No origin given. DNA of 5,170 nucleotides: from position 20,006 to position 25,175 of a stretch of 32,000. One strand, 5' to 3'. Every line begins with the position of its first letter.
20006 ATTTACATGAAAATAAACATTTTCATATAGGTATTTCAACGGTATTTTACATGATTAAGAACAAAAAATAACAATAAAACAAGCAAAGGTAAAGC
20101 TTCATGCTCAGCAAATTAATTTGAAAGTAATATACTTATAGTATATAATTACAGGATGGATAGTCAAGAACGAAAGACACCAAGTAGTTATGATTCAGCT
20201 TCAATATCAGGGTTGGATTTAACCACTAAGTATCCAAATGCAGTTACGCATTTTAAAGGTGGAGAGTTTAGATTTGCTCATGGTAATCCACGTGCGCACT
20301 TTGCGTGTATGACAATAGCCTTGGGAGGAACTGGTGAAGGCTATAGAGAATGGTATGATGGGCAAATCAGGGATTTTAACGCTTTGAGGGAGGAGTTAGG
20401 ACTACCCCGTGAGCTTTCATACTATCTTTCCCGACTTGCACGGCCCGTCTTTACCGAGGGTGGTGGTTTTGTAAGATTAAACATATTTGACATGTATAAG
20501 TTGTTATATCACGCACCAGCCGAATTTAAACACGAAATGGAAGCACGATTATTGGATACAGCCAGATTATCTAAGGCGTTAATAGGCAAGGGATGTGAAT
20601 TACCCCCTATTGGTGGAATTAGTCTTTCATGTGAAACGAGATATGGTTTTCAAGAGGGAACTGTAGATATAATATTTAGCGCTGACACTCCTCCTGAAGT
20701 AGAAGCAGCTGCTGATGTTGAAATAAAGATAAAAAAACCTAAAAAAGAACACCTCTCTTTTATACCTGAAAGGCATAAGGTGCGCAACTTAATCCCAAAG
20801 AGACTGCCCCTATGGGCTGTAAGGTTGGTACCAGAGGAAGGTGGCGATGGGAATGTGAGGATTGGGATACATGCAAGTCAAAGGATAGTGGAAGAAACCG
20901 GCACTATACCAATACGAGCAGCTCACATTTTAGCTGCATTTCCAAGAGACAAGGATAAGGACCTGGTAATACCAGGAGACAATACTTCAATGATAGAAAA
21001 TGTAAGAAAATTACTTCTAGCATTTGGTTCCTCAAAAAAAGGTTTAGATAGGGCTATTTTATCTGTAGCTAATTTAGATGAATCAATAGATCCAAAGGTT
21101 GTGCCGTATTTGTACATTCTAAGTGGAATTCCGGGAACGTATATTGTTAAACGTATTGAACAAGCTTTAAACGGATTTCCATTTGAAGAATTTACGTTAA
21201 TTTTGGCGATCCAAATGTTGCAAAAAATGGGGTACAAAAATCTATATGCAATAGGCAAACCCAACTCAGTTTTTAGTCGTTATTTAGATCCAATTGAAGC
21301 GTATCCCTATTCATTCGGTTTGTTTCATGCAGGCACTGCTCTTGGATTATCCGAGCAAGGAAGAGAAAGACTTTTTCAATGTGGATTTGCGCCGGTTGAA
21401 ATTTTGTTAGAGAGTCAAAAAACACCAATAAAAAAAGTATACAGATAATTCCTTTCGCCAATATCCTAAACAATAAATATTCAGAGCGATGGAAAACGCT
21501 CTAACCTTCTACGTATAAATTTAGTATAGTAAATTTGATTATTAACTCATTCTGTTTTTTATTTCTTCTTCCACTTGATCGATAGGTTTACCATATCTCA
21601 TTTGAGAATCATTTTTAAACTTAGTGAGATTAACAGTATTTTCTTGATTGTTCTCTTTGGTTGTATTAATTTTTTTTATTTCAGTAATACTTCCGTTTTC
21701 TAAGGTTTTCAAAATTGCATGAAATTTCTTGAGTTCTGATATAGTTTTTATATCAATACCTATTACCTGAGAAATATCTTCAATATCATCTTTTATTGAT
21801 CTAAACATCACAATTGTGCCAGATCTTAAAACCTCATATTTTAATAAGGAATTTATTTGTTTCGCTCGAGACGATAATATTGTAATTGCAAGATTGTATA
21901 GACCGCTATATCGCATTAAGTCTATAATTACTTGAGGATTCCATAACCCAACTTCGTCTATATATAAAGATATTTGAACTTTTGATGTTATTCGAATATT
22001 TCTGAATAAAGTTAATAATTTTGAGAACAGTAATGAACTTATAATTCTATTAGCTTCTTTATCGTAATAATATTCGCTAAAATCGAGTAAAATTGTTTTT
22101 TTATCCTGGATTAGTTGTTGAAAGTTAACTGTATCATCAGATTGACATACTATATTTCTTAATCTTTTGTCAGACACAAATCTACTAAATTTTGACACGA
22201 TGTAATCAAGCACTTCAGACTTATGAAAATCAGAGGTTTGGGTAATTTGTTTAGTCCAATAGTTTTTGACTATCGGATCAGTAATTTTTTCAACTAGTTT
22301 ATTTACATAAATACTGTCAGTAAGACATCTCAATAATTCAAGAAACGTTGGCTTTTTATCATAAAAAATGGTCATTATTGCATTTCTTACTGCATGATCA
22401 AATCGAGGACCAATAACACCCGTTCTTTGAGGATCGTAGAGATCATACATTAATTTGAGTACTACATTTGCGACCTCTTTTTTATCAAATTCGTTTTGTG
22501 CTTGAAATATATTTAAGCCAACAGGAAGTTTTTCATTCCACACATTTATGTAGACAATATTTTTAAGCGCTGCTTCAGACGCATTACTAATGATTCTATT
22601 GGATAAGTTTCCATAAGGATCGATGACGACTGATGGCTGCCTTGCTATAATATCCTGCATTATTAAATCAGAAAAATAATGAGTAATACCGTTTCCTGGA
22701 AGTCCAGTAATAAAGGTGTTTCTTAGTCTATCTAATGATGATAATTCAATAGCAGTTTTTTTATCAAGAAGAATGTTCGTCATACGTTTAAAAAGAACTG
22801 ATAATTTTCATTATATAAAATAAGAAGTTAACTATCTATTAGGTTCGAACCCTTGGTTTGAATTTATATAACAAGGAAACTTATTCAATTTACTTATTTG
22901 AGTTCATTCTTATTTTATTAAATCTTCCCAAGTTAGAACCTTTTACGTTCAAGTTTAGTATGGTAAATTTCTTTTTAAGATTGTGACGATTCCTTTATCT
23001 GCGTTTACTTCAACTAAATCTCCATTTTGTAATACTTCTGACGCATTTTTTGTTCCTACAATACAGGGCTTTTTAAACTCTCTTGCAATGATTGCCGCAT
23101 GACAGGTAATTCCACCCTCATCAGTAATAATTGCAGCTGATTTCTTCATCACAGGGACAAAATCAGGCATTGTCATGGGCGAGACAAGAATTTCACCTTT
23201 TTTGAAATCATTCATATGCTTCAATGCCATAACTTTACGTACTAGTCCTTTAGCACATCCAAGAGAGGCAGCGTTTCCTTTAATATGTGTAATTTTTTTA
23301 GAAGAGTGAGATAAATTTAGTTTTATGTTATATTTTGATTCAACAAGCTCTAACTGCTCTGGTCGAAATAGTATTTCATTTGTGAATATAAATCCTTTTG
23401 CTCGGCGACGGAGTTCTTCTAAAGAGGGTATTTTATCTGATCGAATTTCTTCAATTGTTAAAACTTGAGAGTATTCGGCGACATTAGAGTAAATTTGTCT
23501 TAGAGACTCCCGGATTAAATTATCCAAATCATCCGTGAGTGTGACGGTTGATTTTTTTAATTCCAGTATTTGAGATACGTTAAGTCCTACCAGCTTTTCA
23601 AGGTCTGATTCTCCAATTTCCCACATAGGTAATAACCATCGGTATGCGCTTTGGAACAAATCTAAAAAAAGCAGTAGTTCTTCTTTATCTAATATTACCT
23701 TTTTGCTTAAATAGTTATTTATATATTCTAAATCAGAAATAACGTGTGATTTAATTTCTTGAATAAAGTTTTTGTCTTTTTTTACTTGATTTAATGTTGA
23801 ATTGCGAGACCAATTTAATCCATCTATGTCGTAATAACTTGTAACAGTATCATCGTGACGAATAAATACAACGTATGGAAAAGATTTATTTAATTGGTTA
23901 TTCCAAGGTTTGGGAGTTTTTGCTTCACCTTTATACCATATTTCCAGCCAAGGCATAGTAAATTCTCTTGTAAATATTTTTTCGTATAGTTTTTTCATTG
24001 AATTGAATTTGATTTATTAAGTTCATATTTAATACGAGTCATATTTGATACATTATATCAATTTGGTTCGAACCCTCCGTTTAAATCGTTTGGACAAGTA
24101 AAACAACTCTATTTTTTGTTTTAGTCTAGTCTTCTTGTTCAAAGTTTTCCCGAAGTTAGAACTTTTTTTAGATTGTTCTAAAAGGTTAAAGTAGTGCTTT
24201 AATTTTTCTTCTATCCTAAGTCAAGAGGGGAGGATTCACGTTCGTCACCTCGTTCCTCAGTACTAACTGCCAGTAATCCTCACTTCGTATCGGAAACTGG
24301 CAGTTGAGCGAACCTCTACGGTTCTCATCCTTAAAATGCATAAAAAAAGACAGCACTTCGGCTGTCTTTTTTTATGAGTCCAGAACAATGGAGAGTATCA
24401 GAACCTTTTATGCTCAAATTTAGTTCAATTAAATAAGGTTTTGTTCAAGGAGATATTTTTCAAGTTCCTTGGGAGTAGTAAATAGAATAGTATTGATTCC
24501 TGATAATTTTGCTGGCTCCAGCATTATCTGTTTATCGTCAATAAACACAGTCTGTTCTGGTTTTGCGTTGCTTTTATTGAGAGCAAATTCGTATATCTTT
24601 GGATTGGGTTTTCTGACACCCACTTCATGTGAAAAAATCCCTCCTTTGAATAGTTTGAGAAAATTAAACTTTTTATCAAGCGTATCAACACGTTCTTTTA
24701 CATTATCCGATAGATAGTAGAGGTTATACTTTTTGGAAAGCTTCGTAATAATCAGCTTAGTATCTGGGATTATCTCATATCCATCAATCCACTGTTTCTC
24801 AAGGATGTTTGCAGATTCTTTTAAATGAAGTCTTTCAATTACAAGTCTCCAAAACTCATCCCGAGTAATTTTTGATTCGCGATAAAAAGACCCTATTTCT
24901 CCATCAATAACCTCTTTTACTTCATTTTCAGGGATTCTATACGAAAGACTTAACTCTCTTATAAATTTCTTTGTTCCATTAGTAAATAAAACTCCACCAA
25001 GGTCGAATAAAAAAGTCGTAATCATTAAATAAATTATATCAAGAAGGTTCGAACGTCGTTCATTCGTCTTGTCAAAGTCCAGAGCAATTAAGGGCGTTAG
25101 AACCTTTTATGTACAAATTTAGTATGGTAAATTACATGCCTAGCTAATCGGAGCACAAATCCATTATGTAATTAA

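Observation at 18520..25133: Same-orientation 57-nt repeat family marking the 3' ends of successive genes in the tRNA-Tyr-proximal island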

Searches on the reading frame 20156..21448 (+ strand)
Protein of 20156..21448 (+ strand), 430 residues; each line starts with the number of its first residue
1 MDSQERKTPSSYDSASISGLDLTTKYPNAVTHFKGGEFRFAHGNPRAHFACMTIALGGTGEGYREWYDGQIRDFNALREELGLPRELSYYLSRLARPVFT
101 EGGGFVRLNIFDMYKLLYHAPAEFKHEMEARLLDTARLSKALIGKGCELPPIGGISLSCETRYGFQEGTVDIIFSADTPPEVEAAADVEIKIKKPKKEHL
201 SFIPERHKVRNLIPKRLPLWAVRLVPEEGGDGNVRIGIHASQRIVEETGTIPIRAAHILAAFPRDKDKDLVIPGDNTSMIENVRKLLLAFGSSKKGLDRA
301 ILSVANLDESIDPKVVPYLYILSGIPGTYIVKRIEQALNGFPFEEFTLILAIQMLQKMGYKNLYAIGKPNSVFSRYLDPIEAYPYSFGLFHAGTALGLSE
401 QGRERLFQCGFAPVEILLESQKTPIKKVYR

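Call 6: search_protein_families(library=pfam, proteins=[window:20156-21448:+], max_evalue=0.01)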
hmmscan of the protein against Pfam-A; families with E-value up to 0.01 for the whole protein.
window:20156-21448:+ (430 aa): 0 families

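Call 51: search_protein_families(library=ncbifam, proteins=[window:20156-21448:+], max_evalue=0.01)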
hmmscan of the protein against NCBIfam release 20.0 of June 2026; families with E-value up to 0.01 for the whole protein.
window:20156-21448:+ (430 aa): 0 families

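Call 52: search_protein_families(library=phrogs, proteins=[window:20156-21448:+], max_evalue=0.01)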
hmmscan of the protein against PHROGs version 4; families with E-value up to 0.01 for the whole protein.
window:20156-21448:+ (430 aa): 0 families

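Call 65: search_solved_structures(query=window:20156-21448:+, max_evalue=1)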
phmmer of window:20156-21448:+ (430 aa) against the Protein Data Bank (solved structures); distinct sequences matched with E-value up to 1: 0.

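Call 67: find_homologous_proteins(query=window:20156-21448:+, max_evalue=0.001)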
Query window:20156-21448:+ (430 aa): 1 proteins with E <= 0.001 among 8000 candidates.
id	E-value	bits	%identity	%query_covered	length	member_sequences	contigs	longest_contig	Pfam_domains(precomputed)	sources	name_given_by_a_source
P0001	1.1e-289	979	100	100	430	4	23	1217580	-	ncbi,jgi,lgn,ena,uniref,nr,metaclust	ncbi:hypothetical protein A2334_04670 [Candidatus Roizmanbacteria bacterium RIFOXYB2_FULL_38_10]|uni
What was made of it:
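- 20156..21448 (+): Cargo: an orphan ORF on the opposite strand, somewhat richer in G+C (0.39-0.41). It was the only sequence found among the 8000 word-matched candidates scored from the 5.8-billion-protein database (call 67).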

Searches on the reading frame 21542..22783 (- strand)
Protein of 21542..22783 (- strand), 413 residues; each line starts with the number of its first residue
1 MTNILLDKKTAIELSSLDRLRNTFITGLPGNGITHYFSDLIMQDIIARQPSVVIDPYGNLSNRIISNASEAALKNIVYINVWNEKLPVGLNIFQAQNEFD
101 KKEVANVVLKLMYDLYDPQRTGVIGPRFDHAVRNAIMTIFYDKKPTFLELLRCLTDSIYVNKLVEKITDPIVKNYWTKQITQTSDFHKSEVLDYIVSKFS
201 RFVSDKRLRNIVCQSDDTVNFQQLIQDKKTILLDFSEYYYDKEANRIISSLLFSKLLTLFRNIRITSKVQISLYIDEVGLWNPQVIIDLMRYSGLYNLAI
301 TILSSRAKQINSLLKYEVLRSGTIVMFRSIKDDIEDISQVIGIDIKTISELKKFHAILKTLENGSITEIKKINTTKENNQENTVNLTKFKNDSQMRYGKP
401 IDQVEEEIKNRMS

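Call 6: search_protein_families(library=pfam, proteins=[window:21542-22783:-], max_evalue=0.01)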
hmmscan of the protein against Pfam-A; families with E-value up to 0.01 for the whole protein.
window:21542-22783:- (413 aa): 0 families

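Call 51: search_protein_families(library=ncbifam, proteins=[window:21542-22783:-], max_evalue=0.01)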
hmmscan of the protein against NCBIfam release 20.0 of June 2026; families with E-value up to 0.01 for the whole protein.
window:21542-22783:- (413 aa): 0 families

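Call 52: search_protein_families(library=phrogs, proteins=[window:21542-22783:-], max_evalue=0.01)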
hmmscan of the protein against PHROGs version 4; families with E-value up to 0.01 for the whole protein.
window:21542-22783:- (413 aa): 1 family
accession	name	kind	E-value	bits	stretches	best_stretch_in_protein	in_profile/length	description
phrog_5156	-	unknown function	6.9e-26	91.6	1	23-410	414-806/824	-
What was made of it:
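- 21542..22783 (-): Cargo of unknown function. It matches the C-terminal half of PHROG 5156. Call 52 (E=7e-26).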

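Call 64: search_solved_structures(query=window:21542-22783:-, max_evalue=1)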
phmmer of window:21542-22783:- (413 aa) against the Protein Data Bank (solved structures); distinct sequences matched with E-value up to 1: 3.
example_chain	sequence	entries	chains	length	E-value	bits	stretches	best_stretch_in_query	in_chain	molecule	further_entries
9h8j_B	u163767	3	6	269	0.27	13.6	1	124-207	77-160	Polyphosphate kinase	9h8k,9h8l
9gp9_A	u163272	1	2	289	0.31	13.4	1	124-207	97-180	Polyphosphate kinase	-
3qvo_A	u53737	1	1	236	0.44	13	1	20-114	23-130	NmrA family protein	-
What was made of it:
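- Tried and rejected: ORF 21542-22783 matches only an uncharacterised PHROG (calls 52, 64).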

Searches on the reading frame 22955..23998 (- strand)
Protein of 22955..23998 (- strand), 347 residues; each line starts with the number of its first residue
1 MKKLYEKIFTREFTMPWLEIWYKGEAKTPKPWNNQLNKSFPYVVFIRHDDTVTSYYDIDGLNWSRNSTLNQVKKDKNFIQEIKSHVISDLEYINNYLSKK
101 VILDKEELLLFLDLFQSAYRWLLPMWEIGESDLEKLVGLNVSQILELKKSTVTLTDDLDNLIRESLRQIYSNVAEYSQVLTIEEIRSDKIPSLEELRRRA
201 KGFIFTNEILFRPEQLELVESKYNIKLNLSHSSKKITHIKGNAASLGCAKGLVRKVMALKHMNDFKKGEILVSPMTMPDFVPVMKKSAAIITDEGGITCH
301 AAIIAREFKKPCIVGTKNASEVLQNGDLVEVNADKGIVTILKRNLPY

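Call 6: search_protein_families(library=pfam, proteins=[window:22955-23998:-], max_evalue=0.01)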
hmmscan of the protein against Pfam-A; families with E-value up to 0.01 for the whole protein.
window:22955-23998:- (347 aa): 2 families
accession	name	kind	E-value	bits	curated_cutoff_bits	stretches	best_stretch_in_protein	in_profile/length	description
PF00391.29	PEP-utilizers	-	4.3e-26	90.8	23.1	1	265-336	1-72/72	PEP-utilising enzyme, mobile domain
PF02350.25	Epimerase_2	-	0.0014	18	30.6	1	260-332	234-303/347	UDP-N-acetylglucosamine 2-epimerase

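Call 18: find_encoding_contigs(protein=window:22955-23998:-, flank=10000, max_places=10)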
Protein window:22955-23998:- (347 aa): 24 contigs read that carry it; 2 places shown.
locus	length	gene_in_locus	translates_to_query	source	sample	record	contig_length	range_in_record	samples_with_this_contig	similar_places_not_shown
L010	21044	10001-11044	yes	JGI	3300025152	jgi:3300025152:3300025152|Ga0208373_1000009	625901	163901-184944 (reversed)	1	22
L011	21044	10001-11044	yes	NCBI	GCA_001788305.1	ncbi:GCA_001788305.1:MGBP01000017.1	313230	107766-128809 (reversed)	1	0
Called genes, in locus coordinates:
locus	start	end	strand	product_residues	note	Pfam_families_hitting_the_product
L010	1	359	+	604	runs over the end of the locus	PF01336:tRNA_anti-codon, PF00152:tRNA-synt_2, PF04073:tRNA_edit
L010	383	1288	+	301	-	PF00768:Peptidase_S11, PF13354:Beta-lactamase2 (weak)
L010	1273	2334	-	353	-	-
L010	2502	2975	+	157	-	PF01058:Oxidored_q6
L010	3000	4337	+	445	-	PF00374:NiFeSe_Hases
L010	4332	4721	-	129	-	-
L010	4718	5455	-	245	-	PF19927:DUF6390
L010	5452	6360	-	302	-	PF00892:EamA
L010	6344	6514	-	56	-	PF01455:HupF_HypC (weak)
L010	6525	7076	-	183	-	-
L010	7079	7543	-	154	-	-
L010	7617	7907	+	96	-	PF01541:GIY-YIG, PF10544:T5orf172 (weak)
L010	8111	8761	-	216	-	PF00027:cNMP_binding, PF13545:HTH_Crp_2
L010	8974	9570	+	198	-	PF00702:Hydrolase, PF13419:HAD_2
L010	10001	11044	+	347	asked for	PF00391:PEP-utilizers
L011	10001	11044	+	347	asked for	PF00391:PEP-utilizers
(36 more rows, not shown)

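Call 51: search_protein_families(library=ncbifam, proteins=[window:22955-23998:-], max_evalue=0.01)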
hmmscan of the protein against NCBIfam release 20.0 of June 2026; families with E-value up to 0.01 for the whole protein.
window:22955-23998:- (347 aa): 26 families (the best 25 are shown)
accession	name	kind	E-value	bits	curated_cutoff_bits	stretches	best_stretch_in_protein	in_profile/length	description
NF005057.0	PRK06464.1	equivalog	2.3e-38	131.8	598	1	212-339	333-461/798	phosphoenolpyruvate synthase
TIGR01418.1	PEP_synth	equivalog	3.9e-35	121.4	739.75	1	212-338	327-456/784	pyruvate, water dikinase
NF006153.0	PRK08296.1-5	subfamily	1.2e-28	99.8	578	1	231-343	496-608/608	hypothetical protein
NF006150.0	PRK08296.1-2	subfamily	1.3e-23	83.1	650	1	235-344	499-608/633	hypothetical protein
NF006151.0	PRK08296.1-3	equivalog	7.3e-23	80.9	693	1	235-341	497-603/604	hypothetical protein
NF006152.0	PRK08296.1-4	equivalog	1.4e-20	73.3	723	1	234-341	501-608/609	hypothetical protein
NF004878.0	PRK06241.1-3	subfamily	7e-20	70.7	945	1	231-342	780-890/891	phosphoenolpyruvate synthase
NF006149.0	PRK08296.1-1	equivalog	7.9e-20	70.7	730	1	214-341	444-567/568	hypothetical protein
NF052632.1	undecylprod_RedH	equivalog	1.1e-18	66.6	1350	1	234-342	770-879/880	undecylprodigiosin ligase RedH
NF052631.1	prodigiosin_PigC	equivalog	2.7e-18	65.3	1300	1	226-340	765-881/883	prodigiosin ligase PigC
NF004978.0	PRK06354.1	subfamily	8.5e-18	64.1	462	1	240-339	484-583/590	pyruvate kinase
NF004877.0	PRK06241.1-2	subfamily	1.8e-16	59.6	866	1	238-341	766-868/869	phosphoenolpyruvate synthase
NF004882.0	PRK06241.2-3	equivalog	2.3e-16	59.1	850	1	184-341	673-819/827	phosphoenolpyruvate synthase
NF004531.0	PRK05878.1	equivalog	2.7e-16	59.3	456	1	218-339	333-455/534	pyruvate, phosphate dikinase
NF004880.0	PRK06241.2-1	equivalog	4e-16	58.1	972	1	239-341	736-837/837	phosphoenolpyruvate synthase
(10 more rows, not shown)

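Call 52: search_protein_families(library=phrogs, proteins=[window:22955-23998:-], max_evalue=0.01)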
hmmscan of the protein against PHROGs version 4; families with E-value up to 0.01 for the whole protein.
window:22955-23998:- (347 aa): 3 families
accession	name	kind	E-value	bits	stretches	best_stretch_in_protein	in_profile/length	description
phrog_18609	-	other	5.7e-18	65.7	1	226-322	376-472/685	kinase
phrog_29538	-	unknown function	0.0019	18.1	1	267-333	272-338/383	-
phrog_11532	-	unknown function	0.0021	17.7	1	249-345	469-569/586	-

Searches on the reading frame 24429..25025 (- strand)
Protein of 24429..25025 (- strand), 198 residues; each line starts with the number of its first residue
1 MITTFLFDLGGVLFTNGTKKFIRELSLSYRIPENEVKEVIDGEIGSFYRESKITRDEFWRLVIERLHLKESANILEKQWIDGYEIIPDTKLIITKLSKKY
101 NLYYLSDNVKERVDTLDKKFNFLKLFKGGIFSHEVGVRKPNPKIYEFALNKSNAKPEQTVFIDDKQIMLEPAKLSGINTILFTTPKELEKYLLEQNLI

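Call 6: search_protein_families(library=pfam, proteins=[window:24429-25025:-], max_evalue=0.01)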
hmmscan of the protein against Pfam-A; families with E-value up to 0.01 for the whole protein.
window:24429-25025:- (198 aa): 3 families
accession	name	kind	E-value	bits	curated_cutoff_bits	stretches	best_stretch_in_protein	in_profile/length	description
PF13419.12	HAD_2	-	1e-12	49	23.8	1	17-181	19-177/178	Haloacid dehalogenase-like hydrolase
PF00702.32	Hydrolase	-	1.7e-12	48.6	26.4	1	2-165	1-180/191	haloacid dehalogenase-like hydrolase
PF13242.12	Hydrolase_like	-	0.00018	21.8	22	1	138-185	3-51/75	HAD-hyrolase-like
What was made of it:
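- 24429..25025 (-): Cargo: HAD-family hydrolase. Pfam (call 6).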
